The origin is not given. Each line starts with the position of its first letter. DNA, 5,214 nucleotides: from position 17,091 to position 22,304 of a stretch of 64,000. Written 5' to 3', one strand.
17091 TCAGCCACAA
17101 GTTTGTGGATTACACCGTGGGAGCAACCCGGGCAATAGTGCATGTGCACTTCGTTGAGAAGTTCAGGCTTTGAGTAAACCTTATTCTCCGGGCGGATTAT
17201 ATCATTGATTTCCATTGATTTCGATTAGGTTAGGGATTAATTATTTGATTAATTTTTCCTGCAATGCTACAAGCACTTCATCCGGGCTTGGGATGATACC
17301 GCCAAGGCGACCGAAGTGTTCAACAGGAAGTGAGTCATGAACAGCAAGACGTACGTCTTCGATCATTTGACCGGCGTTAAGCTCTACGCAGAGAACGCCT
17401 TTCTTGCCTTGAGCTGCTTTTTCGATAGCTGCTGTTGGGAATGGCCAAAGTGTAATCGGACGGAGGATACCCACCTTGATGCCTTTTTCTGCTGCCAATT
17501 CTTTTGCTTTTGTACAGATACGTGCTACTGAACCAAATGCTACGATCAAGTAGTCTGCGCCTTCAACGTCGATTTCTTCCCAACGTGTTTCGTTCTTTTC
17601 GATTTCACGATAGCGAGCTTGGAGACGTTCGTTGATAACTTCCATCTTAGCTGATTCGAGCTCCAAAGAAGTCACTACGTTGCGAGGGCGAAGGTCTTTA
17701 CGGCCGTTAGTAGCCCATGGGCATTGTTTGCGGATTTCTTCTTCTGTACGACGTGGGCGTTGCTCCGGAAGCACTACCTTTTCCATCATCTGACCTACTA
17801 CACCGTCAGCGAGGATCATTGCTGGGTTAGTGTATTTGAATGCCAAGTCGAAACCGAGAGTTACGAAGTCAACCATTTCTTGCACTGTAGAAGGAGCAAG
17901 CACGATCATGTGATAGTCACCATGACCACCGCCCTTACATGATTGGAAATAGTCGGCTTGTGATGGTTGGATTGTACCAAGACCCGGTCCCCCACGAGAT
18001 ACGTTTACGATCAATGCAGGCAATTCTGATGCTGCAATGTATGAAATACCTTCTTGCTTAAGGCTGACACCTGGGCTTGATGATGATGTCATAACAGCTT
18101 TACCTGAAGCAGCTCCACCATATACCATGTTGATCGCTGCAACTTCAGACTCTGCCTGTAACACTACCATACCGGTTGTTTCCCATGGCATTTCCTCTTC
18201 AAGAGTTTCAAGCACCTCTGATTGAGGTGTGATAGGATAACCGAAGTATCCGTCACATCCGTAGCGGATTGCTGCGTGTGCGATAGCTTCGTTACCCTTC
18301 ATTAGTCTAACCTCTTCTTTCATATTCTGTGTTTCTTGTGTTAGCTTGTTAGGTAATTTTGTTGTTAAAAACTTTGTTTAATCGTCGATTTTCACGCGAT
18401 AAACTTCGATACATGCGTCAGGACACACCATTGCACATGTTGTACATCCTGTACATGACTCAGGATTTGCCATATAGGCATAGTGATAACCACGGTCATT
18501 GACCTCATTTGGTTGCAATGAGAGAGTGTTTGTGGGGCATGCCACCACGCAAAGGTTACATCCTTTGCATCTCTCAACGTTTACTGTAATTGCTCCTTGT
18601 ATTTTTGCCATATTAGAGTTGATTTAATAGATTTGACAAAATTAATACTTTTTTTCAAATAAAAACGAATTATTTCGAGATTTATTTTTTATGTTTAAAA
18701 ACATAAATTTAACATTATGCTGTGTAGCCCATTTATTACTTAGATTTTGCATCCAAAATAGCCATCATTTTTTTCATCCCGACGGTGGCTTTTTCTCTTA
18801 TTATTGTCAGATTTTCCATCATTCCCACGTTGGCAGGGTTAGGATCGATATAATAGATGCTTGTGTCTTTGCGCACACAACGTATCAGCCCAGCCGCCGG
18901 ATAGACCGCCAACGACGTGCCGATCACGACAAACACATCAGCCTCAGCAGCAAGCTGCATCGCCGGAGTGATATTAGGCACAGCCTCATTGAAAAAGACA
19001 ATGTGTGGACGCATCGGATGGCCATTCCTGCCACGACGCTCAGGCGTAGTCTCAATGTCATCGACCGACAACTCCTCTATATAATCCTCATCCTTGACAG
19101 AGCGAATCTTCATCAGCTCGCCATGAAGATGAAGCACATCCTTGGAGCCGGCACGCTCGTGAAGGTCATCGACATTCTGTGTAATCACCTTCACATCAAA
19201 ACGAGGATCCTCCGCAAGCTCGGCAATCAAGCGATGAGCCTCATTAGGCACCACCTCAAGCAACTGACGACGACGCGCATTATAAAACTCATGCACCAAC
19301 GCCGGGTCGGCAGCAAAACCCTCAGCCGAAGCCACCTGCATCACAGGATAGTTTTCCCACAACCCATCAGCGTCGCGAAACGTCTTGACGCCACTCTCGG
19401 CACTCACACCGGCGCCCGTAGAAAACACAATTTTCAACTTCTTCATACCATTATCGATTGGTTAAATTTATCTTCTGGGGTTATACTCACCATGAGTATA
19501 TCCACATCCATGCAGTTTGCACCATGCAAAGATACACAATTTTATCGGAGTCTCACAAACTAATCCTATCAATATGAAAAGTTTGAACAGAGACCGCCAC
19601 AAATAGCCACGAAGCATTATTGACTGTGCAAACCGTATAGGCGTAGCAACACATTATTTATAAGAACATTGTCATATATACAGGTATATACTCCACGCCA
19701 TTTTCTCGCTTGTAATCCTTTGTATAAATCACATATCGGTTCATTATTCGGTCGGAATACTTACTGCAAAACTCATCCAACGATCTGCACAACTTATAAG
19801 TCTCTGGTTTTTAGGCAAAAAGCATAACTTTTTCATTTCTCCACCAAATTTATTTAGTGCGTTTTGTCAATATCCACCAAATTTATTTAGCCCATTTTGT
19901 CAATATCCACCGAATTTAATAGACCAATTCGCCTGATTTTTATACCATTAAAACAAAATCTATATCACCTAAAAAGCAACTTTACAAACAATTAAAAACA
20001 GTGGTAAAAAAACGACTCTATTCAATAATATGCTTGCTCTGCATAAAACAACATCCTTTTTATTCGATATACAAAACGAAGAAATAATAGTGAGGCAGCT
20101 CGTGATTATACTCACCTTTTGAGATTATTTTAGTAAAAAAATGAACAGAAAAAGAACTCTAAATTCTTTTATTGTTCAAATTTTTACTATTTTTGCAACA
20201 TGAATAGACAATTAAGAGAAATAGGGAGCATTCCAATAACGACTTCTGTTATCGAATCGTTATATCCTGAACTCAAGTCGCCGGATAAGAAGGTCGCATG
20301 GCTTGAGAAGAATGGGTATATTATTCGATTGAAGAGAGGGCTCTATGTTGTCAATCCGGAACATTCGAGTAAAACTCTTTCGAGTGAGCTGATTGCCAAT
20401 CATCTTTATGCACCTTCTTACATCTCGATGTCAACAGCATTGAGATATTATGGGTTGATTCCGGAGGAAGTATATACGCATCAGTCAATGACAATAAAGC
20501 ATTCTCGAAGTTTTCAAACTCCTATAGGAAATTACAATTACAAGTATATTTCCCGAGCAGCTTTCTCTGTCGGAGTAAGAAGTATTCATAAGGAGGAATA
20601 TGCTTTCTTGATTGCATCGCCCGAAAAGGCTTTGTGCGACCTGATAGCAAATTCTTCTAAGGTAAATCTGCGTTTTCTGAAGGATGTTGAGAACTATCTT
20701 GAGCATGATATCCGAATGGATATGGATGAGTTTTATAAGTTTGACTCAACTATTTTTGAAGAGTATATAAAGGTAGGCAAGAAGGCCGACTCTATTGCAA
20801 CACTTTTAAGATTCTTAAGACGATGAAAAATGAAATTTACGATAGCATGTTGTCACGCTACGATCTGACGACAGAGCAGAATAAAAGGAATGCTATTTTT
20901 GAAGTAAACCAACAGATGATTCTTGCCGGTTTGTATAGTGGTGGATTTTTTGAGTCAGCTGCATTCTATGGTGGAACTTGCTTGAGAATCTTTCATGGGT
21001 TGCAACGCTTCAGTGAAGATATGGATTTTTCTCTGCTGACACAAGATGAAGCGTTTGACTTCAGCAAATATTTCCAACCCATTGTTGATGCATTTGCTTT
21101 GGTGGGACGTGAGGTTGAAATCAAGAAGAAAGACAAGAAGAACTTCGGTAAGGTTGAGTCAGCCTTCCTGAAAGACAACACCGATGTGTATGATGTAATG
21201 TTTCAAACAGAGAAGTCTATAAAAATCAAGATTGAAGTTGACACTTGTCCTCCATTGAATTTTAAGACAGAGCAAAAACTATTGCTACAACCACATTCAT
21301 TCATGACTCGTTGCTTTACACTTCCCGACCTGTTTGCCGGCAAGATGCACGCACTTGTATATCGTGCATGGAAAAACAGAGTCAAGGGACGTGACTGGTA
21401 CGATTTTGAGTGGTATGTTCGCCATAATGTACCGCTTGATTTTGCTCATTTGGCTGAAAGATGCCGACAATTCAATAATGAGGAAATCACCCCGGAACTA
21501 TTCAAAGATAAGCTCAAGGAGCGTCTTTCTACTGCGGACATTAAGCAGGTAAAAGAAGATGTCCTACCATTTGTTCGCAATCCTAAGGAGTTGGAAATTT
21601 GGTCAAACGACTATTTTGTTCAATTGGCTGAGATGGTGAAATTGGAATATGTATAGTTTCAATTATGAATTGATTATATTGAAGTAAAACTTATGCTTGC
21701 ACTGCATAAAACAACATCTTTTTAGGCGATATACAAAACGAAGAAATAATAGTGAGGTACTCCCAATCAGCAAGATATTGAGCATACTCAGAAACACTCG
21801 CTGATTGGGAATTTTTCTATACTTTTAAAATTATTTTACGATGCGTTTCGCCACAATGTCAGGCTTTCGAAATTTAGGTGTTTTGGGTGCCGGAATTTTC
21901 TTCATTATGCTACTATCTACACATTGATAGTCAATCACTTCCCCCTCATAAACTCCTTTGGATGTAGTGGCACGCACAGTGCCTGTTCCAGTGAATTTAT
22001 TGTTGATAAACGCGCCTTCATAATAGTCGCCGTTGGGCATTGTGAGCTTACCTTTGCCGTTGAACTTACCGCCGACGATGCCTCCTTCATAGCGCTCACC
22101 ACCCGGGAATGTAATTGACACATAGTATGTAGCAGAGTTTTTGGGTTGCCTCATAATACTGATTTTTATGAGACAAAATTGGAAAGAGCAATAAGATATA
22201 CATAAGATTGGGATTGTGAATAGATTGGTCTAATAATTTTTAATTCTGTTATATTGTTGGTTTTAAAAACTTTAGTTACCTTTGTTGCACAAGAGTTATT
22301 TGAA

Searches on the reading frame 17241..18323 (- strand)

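Call 55: search_protein_families(library=pfam, proteins=[window:17241-18323:-], max_evalue=0.001)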
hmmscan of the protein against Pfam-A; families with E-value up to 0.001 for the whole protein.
window:17241-18323:- (360 aa): 3 families
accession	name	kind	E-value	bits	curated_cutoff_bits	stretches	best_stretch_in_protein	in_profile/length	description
PF01855.24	POR_N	-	1.2e-47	163.1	27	1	16-219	1-199/231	Pyruvate flavodoxin/ferredoxin oxidoreductase, thiamine diP-bdg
PF17147.9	PFOR_II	-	3.1e-24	85.7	27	1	256-350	1-102/102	Pyruvate:ferredoxin oxidoreductase core domain II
PF02780.25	Transketolase_C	-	2.4e-10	40.8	25.9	1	250-314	4-68/124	Transketolase, C-terminal domain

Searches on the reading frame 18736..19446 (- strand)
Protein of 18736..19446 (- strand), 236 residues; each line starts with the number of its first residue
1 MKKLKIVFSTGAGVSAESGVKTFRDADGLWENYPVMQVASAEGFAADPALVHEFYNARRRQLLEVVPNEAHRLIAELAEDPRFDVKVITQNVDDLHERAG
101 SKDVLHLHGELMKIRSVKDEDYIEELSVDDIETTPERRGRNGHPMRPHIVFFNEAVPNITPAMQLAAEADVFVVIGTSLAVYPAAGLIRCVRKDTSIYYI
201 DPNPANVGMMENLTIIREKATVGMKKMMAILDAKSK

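Call 55: search_protein_families(library=pfam, proteins=[window:18736-19446:-], max_evalue=0.001)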
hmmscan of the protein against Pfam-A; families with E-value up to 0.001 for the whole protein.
window:18736-19446:- (236 aa): 1 family
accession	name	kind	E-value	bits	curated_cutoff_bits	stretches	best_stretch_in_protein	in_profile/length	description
PF02146.23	SIR2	-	1.3e-42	146.2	24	1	11-183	1-180/180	Sir2 family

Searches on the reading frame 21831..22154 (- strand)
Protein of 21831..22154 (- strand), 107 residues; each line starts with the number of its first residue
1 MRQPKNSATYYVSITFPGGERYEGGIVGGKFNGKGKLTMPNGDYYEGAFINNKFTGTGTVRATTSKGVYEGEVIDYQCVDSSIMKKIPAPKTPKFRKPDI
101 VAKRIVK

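Call 3: search_protein_families(library=pfam, proteins=[window:21831-22154:-], max_evalue=0.01)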
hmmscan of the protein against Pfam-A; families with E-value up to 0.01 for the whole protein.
window:21831-22154:- (107 aa): 1 family
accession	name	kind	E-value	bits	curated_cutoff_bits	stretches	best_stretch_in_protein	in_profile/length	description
PF02493.26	MORN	-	2.1e-07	30.9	22.5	1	22-43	1-22/23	MORN repeat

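Call 4: search_protein_families(library=padloc, proteins=[window:21831-22154:-], max_evalue=0.01)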
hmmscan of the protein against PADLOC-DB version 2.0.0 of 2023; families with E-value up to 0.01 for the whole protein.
window:21831-22154:- (107 aa): 0 families

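Call 6: search_protein_families(library=ncbifam, proteins=[window:21831-22154:-], max_evalue=1)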
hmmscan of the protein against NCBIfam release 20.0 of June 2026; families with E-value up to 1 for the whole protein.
window:21831-22154:- (107 aa): 0 families

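Call 67: find_encoding_contigs(protein=window:21831-22154:-, flank=10000, max_places=6)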
Protein window:21831-22154:- (107 aa): no gene with exactly this product is on record in the collection.
